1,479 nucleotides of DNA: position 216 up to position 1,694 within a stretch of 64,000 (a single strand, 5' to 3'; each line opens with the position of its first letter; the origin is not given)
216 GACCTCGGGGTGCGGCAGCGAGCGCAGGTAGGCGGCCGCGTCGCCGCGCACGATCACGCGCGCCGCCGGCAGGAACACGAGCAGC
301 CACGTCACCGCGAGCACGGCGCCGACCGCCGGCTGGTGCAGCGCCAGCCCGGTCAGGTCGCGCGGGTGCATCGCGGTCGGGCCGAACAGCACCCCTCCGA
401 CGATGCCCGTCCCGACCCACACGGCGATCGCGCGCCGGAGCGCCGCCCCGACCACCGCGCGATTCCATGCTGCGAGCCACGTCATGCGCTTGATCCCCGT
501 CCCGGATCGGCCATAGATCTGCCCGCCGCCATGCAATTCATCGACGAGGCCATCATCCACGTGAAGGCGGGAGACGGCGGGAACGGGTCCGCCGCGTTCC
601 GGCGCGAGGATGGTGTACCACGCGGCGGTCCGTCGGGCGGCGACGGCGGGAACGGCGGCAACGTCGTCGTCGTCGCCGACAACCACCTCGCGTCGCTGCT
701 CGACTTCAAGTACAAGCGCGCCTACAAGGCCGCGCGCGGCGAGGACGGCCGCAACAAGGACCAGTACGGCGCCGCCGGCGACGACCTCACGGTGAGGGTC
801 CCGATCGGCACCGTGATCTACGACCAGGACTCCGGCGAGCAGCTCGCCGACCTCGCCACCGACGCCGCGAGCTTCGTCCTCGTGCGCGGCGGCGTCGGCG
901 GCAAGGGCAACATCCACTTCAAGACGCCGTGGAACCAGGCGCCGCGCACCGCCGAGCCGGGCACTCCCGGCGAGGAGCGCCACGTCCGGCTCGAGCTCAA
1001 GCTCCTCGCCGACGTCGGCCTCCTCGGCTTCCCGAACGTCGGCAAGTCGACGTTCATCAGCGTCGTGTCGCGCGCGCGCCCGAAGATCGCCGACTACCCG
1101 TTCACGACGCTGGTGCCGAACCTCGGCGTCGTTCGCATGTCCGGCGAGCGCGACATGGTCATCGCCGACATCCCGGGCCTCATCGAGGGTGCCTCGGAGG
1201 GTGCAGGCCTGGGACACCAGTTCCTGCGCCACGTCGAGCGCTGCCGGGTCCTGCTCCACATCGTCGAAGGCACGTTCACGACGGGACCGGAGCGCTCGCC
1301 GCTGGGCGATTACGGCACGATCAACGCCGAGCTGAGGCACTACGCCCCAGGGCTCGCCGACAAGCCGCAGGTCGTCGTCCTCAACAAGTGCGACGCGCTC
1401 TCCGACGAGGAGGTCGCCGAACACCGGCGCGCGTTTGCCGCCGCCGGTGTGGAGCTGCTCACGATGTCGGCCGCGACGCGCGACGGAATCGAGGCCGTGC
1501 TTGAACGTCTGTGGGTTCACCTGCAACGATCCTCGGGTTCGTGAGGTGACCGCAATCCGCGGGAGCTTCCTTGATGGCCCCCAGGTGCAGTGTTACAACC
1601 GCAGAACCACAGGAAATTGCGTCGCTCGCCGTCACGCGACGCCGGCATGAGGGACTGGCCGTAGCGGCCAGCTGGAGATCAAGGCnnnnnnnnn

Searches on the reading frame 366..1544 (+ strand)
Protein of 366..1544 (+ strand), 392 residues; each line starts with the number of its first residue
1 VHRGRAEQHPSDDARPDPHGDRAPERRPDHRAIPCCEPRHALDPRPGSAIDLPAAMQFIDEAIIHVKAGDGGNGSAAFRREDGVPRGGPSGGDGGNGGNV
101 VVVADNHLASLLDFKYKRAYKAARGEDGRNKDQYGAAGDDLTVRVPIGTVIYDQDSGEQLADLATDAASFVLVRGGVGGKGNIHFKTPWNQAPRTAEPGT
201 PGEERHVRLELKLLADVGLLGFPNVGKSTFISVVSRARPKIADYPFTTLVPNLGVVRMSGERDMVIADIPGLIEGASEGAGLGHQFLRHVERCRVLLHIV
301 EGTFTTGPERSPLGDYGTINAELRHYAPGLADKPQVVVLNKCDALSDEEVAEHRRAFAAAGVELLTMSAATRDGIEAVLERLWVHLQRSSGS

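Call 69: search_protein_families(library=pfam, proteins=[window:366-1544:+], max_evalue=0.01)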
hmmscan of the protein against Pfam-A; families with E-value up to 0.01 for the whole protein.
window:366-1544:+ (392 aa): 5 families
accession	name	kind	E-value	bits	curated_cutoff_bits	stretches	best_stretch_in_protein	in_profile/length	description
PF01018.28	GTP1_OBG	-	3.7e-59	199.2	27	1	59-213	1-155/155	GTP1/OBG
PF01926.29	MMR_HSR1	-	5.1e-24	85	21.9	1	216-341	1-113/113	50S ribosome-binding GTPase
PF02421.24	FeoB_N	-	3.4e-10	40.1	27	1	217-301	3-87/156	Ferrous iron transport protein B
PF16897.10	MMR_HSR1_Xtn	-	7.9e-05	23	35.2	1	334-387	57-105/106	C-terminal region of MMR_HSR1 domain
PF03193.22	RsgA_GTPase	-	0.00012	22.4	30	1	335-382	56-104/174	RsgA GTPase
